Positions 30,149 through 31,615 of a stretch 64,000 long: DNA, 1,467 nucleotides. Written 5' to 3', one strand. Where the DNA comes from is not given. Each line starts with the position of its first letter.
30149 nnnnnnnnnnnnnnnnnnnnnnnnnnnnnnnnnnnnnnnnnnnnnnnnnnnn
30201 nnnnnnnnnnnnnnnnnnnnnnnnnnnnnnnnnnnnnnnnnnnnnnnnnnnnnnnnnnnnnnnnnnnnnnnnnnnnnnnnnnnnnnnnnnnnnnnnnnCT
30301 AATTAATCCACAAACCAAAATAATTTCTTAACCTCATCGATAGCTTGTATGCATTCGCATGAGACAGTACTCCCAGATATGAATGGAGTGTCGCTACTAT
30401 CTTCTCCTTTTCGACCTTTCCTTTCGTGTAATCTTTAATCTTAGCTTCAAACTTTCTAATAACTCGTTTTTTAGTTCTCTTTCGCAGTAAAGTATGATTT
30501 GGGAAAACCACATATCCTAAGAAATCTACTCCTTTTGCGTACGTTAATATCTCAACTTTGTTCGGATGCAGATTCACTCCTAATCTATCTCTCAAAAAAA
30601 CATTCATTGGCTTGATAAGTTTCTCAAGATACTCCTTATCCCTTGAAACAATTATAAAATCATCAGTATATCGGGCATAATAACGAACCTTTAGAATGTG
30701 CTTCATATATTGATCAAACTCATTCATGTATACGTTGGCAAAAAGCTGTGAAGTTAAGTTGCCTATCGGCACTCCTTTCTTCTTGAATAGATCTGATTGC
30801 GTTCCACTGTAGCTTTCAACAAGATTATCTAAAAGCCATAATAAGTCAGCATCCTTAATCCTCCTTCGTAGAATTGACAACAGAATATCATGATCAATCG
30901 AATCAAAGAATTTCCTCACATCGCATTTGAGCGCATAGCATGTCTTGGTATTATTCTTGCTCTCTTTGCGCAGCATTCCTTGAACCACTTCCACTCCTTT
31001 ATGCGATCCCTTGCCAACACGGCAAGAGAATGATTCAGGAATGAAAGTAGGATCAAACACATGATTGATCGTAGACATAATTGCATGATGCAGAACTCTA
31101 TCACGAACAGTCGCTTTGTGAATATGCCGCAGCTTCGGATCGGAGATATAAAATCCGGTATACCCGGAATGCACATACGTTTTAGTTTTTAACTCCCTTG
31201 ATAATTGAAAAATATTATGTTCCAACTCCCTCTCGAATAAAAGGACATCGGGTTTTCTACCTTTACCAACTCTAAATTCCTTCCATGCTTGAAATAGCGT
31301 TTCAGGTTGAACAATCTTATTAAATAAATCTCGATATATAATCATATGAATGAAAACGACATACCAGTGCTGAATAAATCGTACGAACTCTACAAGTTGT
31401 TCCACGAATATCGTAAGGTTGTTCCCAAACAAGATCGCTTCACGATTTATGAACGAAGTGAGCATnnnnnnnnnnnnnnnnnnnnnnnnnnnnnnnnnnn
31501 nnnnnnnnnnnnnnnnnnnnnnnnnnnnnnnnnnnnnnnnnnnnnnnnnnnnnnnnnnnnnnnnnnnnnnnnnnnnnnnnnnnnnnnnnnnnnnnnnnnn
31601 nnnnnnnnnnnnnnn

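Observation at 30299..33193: Complete diversity-generating retroelement (RT, Avd, TR, VR, target)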

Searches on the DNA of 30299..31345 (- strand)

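Call 64: search_rna_families(sources=[L021, L017, L007, L014, L039], threshold=gathering)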
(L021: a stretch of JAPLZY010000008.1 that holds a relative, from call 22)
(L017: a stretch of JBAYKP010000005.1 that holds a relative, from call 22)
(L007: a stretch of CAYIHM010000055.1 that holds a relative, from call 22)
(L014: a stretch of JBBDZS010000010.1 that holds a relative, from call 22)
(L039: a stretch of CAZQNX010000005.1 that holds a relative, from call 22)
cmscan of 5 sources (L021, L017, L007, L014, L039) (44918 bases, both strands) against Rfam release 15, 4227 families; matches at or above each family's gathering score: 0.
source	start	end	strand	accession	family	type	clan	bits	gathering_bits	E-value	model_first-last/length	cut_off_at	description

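Call 65: search_rna_families(source=L021, start=4080, end=4620, threshold=evalue, max_evalue=1)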
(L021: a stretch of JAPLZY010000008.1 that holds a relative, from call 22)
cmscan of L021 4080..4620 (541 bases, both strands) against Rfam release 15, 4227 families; matches with E-value up to 1: 3.
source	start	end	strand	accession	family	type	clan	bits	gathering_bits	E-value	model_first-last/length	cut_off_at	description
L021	4312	4428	+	RF03019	RT-16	Gene; sRNA;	-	25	50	0.14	1-158/158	no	RT-16 RNA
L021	4141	4214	-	RF02450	ncr1175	Gene; sRNA;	-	19.6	60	0.46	1-110/110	no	Bacillus sRNA ncr1175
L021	4116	4173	+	RF02837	anti-hemB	Gene; sRNA;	-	17.1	49.5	0.19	1-81/81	no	Burkholderia RNA 7 (anti-hemB)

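Call 67: search_rna_families(sources=[L017, L007, L014, L039, L022, L032], threshold=evalue, max_evalue=1)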
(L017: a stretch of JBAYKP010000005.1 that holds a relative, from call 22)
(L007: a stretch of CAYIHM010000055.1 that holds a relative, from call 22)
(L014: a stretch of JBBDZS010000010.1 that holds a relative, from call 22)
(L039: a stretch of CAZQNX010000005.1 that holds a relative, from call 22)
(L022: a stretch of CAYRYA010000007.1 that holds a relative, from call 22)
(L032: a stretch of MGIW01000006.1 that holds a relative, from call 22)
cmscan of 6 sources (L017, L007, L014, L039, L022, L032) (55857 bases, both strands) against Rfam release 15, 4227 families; matches with E-value up to 1: 1.
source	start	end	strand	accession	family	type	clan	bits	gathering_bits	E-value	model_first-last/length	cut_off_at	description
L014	4123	4188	+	RF03970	mir-2766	Gene; miRNA;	-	29.2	60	0.021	1-68/68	no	mir-2766 microRNA precursor family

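Call 90: search_rna_families(source=L021, start=4190, end=4440, threshold=evalue, max_evalue=5, show_alignments=2)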
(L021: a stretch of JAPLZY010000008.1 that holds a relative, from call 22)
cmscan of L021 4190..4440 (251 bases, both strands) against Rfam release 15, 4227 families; matches with E-value up to 5: 2.
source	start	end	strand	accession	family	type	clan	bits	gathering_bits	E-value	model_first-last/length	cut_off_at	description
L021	4303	4424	+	RF03019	RT-16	Gene; sRNA;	-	24.3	50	0.091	1-158/158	no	RT-16 RNA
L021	4398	4424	-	RF01952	SOX2OT_exon2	Gene; lncRNA;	-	11.6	45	2.3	39-69/69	no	SOX2 overlapping transcript exon 2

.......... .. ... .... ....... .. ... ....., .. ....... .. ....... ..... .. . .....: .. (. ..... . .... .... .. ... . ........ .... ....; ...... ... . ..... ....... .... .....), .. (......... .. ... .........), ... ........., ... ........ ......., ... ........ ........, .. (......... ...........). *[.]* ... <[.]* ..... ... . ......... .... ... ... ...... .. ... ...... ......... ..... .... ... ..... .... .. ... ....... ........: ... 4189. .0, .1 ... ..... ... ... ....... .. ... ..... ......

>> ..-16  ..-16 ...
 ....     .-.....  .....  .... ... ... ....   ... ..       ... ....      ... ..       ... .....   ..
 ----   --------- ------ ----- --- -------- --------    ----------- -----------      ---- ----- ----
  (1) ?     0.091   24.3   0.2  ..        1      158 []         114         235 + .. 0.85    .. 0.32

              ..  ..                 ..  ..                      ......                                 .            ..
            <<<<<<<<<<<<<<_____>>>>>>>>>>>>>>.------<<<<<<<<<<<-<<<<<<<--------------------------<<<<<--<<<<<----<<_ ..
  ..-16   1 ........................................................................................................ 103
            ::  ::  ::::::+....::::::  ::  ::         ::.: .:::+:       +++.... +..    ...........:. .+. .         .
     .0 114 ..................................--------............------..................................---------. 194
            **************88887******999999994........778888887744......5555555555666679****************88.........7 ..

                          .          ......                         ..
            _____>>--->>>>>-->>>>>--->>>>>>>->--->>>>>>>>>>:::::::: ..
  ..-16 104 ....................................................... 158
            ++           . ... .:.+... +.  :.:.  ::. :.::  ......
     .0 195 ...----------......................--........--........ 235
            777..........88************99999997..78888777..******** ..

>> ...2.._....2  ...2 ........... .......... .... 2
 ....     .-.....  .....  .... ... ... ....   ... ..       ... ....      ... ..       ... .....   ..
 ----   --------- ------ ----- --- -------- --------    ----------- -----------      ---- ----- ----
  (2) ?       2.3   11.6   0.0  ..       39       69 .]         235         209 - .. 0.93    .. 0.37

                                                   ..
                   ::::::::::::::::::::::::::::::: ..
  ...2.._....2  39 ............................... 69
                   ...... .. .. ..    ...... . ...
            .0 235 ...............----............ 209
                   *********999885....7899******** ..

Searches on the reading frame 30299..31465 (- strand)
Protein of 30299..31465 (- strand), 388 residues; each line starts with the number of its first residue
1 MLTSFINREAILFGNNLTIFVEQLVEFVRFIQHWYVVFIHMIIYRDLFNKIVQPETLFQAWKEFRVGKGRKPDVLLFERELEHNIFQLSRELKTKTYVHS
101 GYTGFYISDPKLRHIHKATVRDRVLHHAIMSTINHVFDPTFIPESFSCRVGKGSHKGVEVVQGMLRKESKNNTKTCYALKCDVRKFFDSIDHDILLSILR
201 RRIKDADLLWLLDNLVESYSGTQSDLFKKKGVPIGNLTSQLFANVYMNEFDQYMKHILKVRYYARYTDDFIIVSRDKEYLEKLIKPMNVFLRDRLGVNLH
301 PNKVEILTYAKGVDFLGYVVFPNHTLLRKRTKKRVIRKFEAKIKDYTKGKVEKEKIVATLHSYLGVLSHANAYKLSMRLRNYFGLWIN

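Call 4: search_protein_families(library=pfam, proteins=[window:30299-31465:-], max_evalue=0.01)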
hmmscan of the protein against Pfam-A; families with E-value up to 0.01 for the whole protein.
window:30299-31465:- (388 aa): 1 family
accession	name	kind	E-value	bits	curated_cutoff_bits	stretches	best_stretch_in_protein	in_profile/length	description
PF00078.32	RVT_1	-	5e-27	95.4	29.6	1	111-319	8-204/205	Reverse transcriptase (RNA-dependent DNA polymerase)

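Call 5: search_protein_families(library=ncbifam, proteins=[window:30299-31465:-], max_evalue=0.01)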
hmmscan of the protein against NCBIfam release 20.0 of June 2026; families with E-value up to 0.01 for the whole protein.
window:30299-31465:- (388 aa): 7 families
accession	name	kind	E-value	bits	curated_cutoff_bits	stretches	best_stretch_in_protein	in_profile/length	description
TIGR04416.1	group_II_RT_mat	equivalog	4.9e-44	150.9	300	1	77-360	28-314/353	group II intron reverse transcriptase/maturase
NF041747.1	Drt3a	equivalog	1.3e-23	84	200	1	174-378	109-312/412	antiviral reverse transcriptase Drt3a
NF041746.1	Drt2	equivalog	1.9e-19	70.1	390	2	228-356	220-357/416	antiviral reverse transcriptase Drt2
NF038233.2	retron_St85_RT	exception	2.5e-17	63.1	235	1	167-370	80-276/289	retron St85 family RNA-directed DNA polymerase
NF041749.1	Drt4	equivalog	1e-05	24.7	450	1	227-307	190-267/489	antiviral reverse transcriptase Drt4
TIGR04499.1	abortive_AbiA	subfamily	5.2e-05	22.2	250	1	170-283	140-261/615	AbiA family abortive infection protein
NF042941.1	Retron_TIR_antiphage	equivalog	0.0011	17.9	600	1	169-285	85-195/464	TIR domain-containing anti-phage reverse transcriptase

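Call 22: find_related_loci(query=window:30299-31345:-, collection=genome_contigs, flank=5000)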
Query window:30299-31345:- (348 aa) in genome_contigs; peptide patterns used: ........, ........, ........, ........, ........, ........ (x = any residue, [..] = any of these).
123 stretches matched a pattern; 62 encode a relative of the query (tblastn E <= 1e-3); 62 distinct loci.
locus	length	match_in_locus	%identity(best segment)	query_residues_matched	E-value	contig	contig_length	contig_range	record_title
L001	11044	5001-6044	62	1-348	5e-147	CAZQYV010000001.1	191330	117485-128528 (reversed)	MAG TPA_asm: uncultured Candidatus Saccharibacteria bacterium isolate SRP286056_co1_693 genome assembly, contig: NODE_36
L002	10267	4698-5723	58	7-348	5e-132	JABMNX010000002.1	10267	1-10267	MAG: Candidatus Kaiserbacteria bacterium isolate bin.102 k141_143279, whole genome shotgun sequence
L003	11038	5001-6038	56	3-348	3e-131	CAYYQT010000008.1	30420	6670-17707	MAG TPA_asm: uncultured Candidatus Saccharibacteria bacterium isolate SRP128015_co3_255 genome assembly, contig: NODE_12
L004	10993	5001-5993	51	1-335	3e-117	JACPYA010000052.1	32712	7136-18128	MAG: Candidatus Peregrinibacteria bacterium isolate NC_groundwater_851_Pr1_B-0.1um_56_11 Montesol18_Bp1_scaffold_1157345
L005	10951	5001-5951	51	3-336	4e-109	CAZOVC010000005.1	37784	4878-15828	MAG TPA_asm: uncultured Candidatus Saccharibacteria bacterium isolate binchicken_co100_437 genome assembly, contig: NODE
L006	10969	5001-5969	50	6-343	3e-108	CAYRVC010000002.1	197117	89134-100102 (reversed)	MAG TPA_asm: uncultured Candidatus Saccharibacteria bacterium isolate binchicken_co227_921 genome assembly, contig: NODE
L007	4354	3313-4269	49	8-341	3e-104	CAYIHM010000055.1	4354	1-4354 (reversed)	MAG TPA_asm: uncultured Candidatus Saccharibacteria bacterium isolate ERP119705_co24_246 genome assembly, contig: NODE_3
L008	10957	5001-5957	50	7-341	1e-103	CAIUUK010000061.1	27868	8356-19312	uncultured bacterium isolate VK3_bin-1048 genome assembly, contig: bin-1048:61/69, whole genome shotgun sequence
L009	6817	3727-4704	50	8-341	3e-103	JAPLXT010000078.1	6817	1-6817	MAG: Candidatus Nomurabacteria bacterium isolate LacPavin_0920_WC57_MAG_35_7 LacPavin_0920_WC57_scaffold_392734, whole g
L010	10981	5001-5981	50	2-347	6e-103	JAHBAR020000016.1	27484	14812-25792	MAG: Candidatus Kerfeldbacteria bacterium isolate AQU-08 c_000000147386, whole genome shotgun sequence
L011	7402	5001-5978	50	8-341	2e-102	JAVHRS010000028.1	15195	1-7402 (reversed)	MAG: Candidatus Paceibacterota bacterium isolate WB02no20_34_35 NODE_2015_length_15195_cov_18.560898, whole genome shotg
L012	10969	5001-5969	50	8-340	2e-102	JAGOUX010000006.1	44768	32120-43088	MAG: Candidatus Paceibacterota bacterium isolate Gw_Eff_bin_532 Gw_Eff_1339_length_44768_cov_8.500683, whole genome shot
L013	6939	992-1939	51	8-335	2e-102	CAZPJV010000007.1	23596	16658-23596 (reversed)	MAG TPA_asm: uncultured Candidatus Saccharibacteria bacterium isolate binchicken_co251_138 genome assembly, contig: NODE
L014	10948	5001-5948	50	8-335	7e-102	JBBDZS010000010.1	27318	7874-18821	MAG: Candidatus Paceibacterota bacterium isolate LejiaD_44_21 Lejia_D_2867_length_27318_cov_13, whole genome shotgun seq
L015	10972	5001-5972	49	1-340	2e-101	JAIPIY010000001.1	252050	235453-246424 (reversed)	MAG: Candidatus Paceibacterota bacterium isolate Tobar13m-G46 Tobar13m-C41, whole genome shotgun sequence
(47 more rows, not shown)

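Call 31: search_solved_structures(query=window:30299-31345:-, max_evalue=0.001)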
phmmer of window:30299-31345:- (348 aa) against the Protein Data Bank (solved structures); distinct sequences matched with E-value up to 0.001: 17.
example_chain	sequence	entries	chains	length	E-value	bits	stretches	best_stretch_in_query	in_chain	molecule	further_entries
8ub7_A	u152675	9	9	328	9.1e-45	156.5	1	4-340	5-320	Reverse transcriptase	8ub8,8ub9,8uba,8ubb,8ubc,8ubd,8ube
6ar1_A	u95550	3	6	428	5.1e-20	75.2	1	73-308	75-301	GsI-IIC RT | Trt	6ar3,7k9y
7uim_D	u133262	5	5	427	2.1e-19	73.1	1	42-307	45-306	Group II intron reverse transcriptase/maturase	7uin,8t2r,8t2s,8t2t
5hhj_A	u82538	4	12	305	1.1e-18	70.8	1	69-281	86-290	Retron-type reverse transcriptase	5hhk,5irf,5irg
5hhl_A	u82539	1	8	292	2.9e-18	69.4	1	41-280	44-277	Retron-type reverse transcriptase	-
5g2x_C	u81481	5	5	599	9.6e-17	64.4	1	4-221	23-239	GROUP II INTRON-ENCODED PROTEIN LTRA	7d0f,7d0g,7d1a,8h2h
6me0_C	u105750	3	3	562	2.2e-16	63.2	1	71-339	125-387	Maturase reverse transcriptase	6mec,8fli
8bgj_A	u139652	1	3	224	1.3e-15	60.6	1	134-280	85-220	RNA-directed DNA polymerase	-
9d5x_A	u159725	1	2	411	1.2e-06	31.2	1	7-302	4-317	Group II intron-like 4 reverse transcriptase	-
9d4s_A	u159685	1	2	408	1.3e-06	31.1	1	7-302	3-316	Group II intron-like 4 reverse transcriptase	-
9e8z_H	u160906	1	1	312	3.9e-06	29.5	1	129-307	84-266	Retron Ec83 reverse transcriptase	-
9lje_A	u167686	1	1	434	2.6e-05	26.8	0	189-269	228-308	RNA-dependent DNA polymerase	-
9c0i_A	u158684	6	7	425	2.7e-05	26.8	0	189-268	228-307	Reverse transcriptase/maturase family protein | Antiviral reverse transcriptase Drt2 | RNA-dependent DNA polymerase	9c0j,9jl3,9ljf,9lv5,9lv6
9z6y_A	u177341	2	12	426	7e-05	25.4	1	140-246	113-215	Drt3a reverse transcriptase protein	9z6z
9l7p_E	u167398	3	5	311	7.9e-05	25.2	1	131-329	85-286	Retron St85 family RNA-directed DNA polymerase | Retron I-A Ec78 reverse transcriptase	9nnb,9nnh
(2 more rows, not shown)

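Call 35: list_cluster_members(proteins=[P0001, window:30299-31345:-, window:45723-48215:-])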
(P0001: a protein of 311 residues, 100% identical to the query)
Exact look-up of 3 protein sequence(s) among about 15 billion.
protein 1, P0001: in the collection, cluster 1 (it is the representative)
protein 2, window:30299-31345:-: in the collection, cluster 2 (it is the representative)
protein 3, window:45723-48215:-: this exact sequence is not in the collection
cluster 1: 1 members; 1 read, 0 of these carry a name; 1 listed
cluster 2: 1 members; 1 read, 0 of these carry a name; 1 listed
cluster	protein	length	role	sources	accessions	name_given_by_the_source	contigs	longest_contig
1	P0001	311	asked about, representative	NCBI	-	-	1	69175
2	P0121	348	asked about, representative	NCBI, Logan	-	-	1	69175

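Call 59: search_solved_structures(query=window:30299-31345:-, max_evalue=1e-30, show_alignments=1)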
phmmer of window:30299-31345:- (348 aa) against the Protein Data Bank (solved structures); distinct sequences matched with E-value up to 1e-30: 1.
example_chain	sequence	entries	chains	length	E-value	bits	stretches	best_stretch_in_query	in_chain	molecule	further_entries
8ub7_A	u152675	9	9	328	9.1e-45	156.5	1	4-340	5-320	Reverse transcriptase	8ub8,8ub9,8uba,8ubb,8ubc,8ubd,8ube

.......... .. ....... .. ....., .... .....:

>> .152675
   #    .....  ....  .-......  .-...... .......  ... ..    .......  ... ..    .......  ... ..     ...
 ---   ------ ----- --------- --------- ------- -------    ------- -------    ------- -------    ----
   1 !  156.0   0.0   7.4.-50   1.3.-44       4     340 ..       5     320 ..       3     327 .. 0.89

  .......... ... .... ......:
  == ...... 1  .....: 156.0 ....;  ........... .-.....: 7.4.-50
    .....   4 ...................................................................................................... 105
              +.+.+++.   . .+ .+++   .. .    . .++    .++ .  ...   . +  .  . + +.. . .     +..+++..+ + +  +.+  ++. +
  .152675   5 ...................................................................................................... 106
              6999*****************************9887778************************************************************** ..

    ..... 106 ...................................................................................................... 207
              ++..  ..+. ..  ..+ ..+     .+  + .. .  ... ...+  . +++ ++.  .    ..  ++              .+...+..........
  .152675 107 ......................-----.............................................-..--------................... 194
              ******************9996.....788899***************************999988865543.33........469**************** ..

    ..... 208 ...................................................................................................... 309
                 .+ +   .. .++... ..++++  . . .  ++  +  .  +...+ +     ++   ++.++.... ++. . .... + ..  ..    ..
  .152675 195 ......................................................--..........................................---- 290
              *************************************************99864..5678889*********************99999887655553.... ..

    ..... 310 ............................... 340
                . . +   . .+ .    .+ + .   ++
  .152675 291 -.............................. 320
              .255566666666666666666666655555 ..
